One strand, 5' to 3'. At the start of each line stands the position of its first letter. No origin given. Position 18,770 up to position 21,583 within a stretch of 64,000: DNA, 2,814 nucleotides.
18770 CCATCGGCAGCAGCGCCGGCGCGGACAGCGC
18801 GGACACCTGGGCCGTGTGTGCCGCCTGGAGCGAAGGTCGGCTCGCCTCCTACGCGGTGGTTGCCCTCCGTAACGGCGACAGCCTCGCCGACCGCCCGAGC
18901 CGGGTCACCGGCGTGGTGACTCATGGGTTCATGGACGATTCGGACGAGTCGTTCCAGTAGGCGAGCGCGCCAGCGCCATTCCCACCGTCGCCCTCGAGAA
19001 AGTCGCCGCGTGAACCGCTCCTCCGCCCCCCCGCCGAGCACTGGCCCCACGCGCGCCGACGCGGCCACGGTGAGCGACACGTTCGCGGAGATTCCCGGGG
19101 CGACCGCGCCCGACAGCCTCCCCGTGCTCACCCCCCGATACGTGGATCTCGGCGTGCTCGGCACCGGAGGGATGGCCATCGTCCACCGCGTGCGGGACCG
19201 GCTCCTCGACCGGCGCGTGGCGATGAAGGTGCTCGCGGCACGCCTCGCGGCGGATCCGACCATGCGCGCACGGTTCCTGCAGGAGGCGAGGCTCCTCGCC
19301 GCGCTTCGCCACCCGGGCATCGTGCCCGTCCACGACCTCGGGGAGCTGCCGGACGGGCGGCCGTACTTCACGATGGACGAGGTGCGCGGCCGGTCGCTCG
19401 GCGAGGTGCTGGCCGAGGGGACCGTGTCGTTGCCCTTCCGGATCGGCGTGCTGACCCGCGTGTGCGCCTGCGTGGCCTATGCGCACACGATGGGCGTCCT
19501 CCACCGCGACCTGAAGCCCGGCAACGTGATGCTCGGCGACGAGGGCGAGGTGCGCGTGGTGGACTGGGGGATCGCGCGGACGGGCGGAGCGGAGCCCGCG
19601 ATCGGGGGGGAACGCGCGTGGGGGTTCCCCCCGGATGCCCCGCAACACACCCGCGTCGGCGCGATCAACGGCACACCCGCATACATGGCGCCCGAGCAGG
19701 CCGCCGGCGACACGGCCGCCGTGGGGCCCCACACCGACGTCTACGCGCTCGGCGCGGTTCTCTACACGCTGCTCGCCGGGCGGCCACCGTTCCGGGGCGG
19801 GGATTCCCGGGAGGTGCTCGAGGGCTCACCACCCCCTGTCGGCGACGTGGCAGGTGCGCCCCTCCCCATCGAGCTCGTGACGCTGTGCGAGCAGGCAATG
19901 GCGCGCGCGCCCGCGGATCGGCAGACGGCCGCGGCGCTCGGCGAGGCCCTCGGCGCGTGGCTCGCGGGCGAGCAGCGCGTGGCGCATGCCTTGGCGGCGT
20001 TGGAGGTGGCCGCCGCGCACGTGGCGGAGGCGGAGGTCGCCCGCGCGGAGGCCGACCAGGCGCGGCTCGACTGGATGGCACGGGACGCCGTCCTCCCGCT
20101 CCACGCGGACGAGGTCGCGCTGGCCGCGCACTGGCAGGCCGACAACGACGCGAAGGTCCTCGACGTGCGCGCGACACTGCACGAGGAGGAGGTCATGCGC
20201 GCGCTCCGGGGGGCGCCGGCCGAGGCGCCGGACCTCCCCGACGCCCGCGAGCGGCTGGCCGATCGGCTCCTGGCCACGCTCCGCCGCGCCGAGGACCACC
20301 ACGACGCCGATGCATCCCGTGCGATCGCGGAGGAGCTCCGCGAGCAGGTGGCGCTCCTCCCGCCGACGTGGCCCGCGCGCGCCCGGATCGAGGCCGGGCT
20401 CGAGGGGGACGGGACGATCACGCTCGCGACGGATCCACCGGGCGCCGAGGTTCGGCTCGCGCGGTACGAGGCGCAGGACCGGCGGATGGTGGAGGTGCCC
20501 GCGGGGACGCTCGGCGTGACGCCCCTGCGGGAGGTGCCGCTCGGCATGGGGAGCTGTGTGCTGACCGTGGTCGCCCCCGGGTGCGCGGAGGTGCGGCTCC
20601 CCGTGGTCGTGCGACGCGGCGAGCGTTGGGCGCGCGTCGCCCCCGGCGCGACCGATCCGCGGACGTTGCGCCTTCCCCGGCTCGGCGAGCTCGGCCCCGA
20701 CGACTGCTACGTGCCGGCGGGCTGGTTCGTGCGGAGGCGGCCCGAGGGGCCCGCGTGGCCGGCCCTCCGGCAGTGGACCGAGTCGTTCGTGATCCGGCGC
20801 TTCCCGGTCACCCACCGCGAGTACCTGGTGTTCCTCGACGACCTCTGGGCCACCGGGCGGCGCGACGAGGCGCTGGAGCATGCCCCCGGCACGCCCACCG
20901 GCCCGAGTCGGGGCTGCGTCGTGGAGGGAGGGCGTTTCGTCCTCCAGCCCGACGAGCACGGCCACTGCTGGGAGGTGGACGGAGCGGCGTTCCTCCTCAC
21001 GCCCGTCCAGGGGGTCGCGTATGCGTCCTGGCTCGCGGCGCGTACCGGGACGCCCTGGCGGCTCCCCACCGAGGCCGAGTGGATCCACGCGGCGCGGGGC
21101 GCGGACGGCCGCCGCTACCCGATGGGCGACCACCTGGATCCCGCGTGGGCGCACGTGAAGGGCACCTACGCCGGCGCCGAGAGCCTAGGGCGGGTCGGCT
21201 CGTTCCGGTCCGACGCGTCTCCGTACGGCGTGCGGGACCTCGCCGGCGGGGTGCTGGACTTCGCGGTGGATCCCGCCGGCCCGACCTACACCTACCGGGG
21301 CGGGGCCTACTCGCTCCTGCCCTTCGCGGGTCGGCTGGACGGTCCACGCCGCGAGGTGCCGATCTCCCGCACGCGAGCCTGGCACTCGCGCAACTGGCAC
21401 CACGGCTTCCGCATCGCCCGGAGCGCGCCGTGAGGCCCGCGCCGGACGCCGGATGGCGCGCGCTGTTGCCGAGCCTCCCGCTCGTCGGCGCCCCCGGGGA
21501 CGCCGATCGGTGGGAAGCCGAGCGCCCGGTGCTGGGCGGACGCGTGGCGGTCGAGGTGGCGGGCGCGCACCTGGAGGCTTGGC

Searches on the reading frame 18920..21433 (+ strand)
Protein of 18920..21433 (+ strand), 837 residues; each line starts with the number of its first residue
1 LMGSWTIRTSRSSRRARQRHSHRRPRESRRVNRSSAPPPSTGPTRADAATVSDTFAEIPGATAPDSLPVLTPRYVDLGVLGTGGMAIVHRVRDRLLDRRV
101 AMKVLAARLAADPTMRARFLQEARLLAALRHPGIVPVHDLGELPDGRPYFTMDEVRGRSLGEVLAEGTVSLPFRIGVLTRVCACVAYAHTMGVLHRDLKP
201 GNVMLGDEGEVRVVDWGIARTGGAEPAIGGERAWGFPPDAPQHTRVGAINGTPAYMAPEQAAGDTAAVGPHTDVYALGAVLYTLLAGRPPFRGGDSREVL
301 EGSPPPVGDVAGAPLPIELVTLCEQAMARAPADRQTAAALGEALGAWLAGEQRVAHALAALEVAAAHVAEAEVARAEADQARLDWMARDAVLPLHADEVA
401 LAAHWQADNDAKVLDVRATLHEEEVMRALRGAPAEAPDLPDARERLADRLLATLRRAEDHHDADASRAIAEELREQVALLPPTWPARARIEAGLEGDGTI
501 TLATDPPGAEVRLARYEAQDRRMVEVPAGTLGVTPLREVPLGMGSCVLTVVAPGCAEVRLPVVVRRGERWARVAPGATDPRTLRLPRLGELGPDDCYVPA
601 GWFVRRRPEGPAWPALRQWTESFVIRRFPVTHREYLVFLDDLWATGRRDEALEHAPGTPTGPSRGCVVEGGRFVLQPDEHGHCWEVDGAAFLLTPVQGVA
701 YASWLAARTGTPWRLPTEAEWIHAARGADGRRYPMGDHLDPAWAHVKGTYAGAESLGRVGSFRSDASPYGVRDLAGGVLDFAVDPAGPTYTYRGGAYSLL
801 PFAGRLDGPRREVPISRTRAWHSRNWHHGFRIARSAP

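Call 44: search_protein_families(library=ncbifam, proteins=[window:18920-21433:+], max_evalue=0.00001)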
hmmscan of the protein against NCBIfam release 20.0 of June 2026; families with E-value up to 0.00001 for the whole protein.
window:18920-21433:+ (837 aa): 11 families
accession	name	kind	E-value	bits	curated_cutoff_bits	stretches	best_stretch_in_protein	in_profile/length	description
NF033483.0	PknB_PASTA_kin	equivalog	1.4e-62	212.6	450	1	70-370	5-292/563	Stk1 family PASTA domain-containing Ser/Thr kinase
NF009651.0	PRK13184.1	equivalog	3.4e-46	157.7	839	1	74-353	4-296/932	serine/threonine-protein kinase PknD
NF052427.1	StpK7MSMEG_1200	equivalog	2.3e-42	145.3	900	1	79-412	14-325/601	serine/threonine protein kinase StpK7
NF047741.1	antiphage_MADS6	equivalog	7.4e-36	123.8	460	2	172-359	299-472/612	methylation-associated defense system protein kinase MAD6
TIGR03903.1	TOMM_kin_cyc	equivalog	1.1e-28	99.7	705.75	1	98-307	4-207/1267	TOMM system kinase/cyclase fusion protein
NF038150.1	lanthi_synth_IV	equivalog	2.7e-22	78.9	650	1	88-376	205-488/851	class IV lanthionine synthetase LanL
NF033442.0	BREX_PglW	equivalog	1.4e-18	66.1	990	1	174-290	314-427/1391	BREX system serine/threonine kinase PglW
TIGR03724.2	arch_bud32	equivalog_domain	4.3e-08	32.9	125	1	116-221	37-133/193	KEOPS complex kinase/ATPase Bud32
NF038151.1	lanthi_synth_III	equivalog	3.2e-07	29.1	575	1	121-227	272-391/833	class III lanthionine synthetase LanKC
NF011462.0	PRK14879.1-3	equivalog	4.7e-06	26.5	174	1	82-219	5-128/192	Kae1-associated kinase Bud32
NF051459.1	pyoverdine_PvdO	equivalog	9.7e-06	24.8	500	0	609-790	59-223/280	dihydropyoverdine dehydrogenase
